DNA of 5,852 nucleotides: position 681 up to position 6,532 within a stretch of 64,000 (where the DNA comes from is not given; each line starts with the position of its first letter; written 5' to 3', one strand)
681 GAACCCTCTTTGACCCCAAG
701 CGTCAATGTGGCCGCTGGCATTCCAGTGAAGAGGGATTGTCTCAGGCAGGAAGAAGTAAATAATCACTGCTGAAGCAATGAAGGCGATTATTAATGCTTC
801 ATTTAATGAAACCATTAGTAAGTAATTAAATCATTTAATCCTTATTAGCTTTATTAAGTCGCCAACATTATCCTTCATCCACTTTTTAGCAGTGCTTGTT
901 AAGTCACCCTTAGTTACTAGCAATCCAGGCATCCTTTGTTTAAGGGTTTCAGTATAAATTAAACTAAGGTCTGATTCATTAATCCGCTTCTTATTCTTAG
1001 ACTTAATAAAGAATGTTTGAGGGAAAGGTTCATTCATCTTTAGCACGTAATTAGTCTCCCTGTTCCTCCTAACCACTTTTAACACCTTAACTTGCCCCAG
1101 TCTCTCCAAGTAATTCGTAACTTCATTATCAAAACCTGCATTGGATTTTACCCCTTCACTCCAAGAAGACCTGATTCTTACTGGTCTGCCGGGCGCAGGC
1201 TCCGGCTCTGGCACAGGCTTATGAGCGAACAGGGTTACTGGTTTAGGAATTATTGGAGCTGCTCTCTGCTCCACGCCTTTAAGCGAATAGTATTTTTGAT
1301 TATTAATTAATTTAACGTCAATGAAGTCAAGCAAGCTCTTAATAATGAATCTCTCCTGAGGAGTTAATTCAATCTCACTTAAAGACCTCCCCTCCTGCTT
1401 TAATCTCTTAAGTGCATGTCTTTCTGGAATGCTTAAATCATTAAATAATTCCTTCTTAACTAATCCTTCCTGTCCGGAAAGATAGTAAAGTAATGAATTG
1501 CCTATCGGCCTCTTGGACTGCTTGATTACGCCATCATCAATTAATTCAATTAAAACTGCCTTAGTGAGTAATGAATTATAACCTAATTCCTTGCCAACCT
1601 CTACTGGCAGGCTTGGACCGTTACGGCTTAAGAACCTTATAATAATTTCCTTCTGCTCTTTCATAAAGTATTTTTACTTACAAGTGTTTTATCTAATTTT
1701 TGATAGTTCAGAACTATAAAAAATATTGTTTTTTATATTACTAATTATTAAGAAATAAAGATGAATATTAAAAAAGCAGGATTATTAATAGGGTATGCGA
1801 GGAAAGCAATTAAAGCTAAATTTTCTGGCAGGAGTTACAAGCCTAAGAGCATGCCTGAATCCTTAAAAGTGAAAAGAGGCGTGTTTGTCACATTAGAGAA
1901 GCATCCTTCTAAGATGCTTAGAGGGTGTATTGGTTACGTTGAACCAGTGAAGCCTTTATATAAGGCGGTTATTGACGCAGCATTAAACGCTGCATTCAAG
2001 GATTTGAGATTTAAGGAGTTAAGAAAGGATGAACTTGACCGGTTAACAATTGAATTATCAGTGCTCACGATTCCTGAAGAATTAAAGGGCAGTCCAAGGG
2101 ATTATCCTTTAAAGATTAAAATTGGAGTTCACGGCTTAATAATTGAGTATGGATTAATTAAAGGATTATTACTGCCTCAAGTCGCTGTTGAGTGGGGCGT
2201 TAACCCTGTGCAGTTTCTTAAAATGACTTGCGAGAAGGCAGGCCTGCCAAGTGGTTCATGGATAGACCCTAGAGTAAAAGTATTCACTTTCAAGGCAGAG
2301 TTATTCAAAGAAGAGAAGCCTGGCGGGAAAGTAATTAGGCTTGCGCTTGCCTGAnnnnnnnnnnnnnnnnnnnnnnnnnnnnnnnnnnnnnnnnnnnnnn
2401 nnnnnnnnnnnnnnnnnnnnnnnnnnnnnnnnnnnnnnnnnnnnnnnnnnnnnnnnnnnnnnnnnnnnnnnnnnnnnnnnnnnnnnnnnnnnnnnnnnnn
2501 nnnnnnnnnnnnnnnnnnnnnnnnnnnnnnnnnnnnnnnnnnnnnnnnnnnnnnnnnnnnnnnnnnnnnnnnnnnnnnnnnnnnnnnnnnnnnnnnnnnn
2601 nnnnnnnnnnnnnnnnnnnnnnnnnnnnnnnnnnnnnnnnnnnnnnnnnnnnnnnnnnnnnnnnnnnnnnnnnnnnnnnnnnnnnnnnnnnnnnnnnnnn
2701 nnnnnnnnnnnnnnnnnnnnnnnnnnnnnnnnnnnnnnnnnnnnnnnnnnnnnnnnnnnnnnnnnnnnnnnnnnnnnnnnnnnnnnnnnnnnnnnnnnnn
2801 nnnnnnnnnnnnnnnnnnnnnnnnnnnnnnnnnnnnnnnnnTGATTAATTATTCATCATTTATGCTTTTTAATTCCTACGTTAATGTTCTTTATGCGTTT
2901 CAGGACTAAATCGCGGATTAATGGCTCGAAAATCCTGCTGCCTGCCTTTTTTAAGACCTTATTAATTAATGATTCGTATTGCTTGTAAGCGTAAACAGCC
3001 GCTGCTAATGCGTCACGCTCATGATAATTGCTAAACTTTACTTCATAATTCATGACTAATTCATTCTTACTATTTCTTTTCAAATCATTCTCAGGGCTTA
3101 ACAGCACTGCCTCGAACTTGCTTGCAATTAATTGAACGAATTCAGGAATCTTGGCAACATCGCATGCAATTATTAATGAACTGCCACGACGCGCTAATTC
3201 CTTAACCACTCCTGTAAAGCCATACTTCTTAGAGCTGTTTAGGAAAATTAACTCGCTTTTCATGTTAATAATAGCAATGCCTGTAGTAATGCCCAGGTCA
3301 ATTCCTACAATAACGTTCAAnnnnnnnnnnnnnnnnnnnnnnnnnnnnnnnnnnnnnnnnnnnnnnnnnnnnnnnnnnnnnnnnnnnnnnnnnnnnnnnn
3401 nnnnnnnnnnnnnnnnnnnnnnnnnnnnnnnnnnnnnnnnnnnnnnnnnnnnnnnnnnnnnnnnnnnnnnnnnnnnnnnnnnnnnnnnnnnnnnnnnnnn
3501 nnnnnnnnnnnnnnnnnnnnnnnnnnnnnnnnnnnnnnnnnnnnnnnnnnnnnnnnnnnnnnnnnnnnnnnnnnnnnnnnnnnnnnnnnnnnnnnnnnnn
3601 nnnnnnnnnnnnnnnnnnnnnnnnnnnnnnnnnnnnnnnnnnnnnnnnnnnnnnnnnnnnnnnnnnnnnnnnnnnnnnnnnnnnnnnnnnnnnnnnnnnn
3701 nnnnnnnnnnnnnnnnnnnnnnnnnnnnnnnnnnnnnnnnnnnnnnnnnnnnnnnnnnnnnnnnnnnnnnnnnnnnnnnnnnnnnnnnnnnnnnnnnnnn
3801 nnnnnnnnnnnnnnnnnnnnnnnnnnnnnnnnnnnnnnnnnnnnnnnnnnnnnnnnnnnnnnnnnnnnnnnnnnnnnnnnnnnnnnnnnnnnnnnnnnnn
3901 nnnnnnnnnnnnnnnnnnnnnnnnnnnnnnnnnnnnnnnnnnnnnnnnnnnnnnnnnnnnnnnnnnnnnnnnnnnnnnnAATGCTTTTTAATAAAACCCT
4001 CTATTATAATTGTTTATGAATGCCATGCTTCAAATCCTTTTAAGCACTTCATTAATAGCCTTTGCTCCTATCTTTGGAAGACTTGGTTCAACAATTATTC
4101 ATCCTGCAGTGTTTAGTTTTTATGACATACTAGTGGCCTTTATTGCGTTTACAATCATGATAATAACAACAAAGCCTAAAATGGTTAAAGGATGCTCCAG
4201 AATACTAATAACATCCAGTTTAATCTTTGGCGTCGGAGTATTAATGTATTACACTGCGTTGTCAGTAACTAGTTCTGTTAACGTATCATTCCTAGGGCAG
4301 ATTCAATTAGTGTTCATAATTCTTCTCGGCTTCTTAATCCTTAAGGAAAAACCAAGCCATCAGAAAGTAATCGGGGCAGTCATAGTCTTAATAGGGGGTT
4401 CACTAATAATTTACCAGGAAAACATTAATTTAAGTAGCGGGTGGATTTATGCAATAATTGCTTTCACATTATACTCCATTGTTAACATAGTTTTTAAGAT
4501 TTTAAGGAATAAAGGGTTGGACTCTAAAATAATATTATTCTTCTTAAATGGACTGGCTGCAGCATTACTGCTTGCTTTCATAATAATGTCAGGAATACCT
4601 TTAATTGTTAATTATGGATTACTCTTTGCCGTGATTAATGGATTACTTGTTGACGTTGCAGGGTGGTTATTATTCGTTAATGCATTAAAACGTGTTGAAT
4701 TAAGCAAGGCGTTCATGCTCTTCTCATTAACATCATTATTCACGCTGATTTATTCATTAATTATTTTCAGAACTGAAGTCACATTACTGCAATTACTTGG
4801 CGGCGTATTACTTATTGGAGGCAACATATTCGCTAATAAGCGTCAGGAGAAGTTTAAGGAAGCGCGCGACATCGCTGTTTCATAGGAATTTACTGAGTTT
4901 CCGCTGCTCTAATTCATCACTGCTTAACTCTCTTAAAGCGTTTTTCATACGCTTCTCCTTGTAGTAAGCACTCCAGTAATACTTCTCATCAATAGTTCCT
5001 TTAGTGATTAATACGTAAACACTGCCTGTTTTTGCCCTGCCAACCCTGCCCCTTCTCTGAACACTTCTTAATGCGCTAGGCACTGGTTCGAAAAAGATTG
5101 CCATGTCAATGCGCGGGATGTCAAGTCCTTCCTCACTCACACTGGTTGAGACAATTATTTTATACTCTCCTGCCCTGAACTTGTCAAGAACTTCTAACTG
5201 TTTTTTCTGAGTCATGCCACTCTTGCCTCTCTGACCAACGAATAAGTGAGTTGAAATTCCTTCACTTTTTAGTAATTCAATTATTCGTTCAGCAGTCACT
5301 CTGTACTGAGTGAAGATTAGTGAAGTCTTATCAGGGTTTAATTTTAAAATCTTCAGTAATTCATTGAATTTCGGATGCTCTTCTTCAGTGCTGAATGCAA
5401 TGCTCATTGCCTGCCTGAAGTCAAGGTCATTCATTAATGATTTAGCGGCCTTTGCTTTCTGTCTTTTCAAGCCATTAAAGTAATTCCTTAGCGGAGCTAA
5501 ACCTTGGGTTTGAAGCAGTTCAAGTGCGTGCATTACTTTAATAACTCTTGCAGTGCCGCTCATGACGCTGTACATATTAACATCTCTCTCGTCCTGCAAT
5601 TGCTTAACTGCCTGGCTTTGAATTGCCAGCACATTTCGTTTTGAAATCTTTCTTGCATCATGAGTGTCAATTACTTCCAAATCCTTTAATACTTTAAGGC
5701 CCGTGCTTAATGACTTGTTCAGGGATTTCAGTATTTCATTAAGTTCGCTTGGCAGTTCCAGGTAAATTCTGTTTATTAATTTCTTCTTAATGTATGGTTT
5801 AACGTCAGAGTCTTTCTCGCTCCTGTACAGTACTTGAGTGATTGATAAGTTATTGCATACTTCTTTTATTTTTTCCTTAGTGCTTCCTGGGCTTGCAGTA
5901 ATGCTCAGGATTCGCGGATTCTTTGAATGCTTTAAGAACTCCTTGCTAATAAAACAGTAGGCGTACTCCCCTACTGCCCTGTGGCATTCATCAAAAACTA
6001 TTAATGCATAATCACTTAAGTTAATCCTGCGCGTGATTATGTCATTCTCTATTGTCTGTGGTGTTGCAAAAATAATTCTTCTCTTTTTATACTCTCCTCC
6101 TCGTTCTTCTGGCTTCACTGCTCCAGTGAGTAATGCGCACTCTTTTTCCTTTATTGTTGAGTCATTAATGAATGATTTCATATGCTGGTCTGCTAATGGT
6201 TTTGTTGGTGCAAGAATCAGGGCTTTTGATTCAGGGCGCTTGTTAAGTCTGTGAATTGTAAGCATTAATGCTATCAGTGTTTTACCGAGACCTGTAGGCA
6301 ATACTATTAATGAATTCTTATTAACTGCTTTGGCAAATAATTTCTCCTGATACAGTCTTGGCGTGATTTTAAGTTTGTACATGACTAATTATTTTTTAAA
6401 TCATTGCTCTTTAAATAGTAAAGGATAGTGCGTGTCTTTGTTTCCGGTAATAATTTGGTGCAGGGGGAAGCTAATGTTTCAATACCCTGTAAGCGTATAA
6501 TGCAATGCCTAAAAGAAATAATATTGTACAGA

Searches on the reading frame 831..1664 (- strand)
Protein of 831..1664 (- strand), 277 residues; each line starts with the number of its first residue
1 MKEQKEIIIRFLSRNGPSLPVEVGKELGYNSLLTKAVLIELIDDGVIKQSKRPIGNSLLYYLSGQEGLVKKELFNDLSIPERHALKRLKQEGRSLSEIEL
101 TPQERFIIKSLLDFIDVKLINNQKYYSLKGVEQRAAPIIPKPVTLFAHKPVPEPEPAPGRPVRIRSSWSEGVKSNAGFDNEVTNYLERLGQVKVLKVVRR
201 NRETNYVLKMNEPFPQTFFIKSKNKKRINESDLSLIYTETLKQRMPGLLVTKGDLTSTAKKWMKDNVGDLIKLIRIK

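Call 35: search_protein_families(library=pfam, proteins=[window:831-1664:-], max_evalue=0.01)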
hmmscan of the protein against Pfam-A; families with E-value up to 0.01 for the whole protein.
window:831-1664:- (277 aa): 1 family
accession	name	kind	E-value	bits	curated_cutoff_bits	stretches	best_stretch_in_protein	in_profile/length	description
PF03962.21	Mnd1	-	0.0098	16.6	23.5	0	26-61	24-57/60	Mnd1 HTH domain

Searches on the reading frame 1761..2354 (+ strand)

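Call 35: search_protein_families(library=pfam, proteins=[window:1761-2354:+], max_evalue=0.01)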
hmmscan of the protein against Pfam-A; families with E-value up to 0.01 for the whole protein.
window:1761-2354:+ (197 aa): 1 family
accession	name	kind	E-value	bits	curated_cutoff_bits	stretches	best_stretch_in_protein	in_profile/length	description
PF01871.22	AMMECR1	-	5.4e-51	172.9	25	1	12-182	3-168/168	AMMECR1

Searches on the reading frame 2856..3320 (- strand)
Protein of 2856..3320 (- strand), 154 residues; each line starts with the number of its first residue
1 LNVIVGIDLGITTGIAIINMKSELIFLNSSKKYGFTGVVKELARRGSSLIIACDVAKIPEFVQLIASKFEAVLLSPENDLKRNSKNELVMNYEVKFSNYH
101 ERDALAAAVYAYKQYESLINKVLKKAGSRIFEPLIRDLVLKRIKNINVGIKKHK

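Call 35: search_protein_families(library=pfam, proteins=[window:2856-3320:-], max_evalue=0.01)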
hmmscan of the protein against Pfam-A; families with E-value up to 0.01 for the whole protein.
window:2856-3320:- (154 aa): 1 family
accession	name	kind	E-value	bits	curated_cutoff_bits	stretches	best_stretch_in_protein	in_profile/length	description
PF04312.18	DUF460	-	4e-32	111.2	28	1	2-108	31-135/135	Protein of unknown function (DUF460)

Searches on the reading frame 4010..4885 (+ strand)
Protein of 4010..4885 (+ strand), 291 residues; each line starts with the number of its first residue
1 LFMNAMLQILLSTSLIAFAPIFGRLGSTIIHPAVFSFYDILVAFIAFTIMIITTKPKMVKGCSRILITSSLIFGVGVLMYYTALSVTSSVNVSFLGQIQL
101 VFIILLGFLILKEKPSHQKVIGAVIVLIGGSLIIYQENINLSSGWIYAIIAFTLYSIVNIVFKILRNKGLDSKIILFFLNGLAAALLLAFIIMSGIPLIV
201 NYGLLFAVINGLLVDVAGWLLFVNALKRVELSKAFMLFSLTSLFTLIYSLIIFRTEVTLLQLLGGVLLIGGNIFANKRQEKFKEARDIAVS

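Call 35: search_protein_families(library=pfam, proteins=[window:4010-4885:+], max_evalue=0.01)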
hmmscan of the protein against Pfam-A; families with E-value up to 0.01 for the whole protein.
window:4010-4885:+ (291 aa): 2 families
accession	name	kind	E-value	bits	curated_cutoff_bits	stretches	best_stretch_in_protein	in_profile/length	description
PF00892.27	EamA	-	1e-28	100.7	28.2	2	5-134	3-134/135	EamA-like transporter family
PF10639.15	TMEM234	-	0.0074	16.8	30.1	0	211-271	47-108/113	Putative transmembrane family 234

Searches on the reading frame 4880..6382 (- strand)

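Call 35: search_protein_families(library=pfam, proteins=[window:4880-6382:-], max_evalue=0.01)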
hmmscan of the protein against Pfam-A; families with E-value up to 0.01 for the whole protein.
window:4880-6382:- (500 aa): 7 families
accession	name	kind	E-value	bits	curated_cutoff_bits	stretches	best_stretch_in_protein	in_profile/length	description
PF00271.37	Helicase_C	-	6.3e-25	88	23.5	1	338-451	2-110/110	Helicase conserved C-terminal domain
PF00270.35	DEAD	-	6.5e-25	88.2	26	1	11-169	3-164/167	DEAD/DEAH box helicase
PF04851.21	ResIII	-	5.6e-24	85.3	22.5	1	6-165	2-162/164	Type III restriction enzyme, res subunit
PF21210.2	RNA_helicase_helical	-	1.2e-17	64.4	27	1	223-326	2-107/108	Putative ATP-dependent RNA helicase, helical bundle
PF22590.2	Cas3-like_C_2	-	0.00014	22.5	27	1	390-451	43-105/106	CRISPR-associated nuclease/helicase Cas3, C-terminal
PF18766.7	SWI2_SNF2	-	0.0002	21.5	26.7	1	21-172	18-163/221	SWI2/SNF2 ATPase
PF02562.22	PhoH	-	0.0028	17.6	27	0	6-59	2-57/205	PhoH-like protein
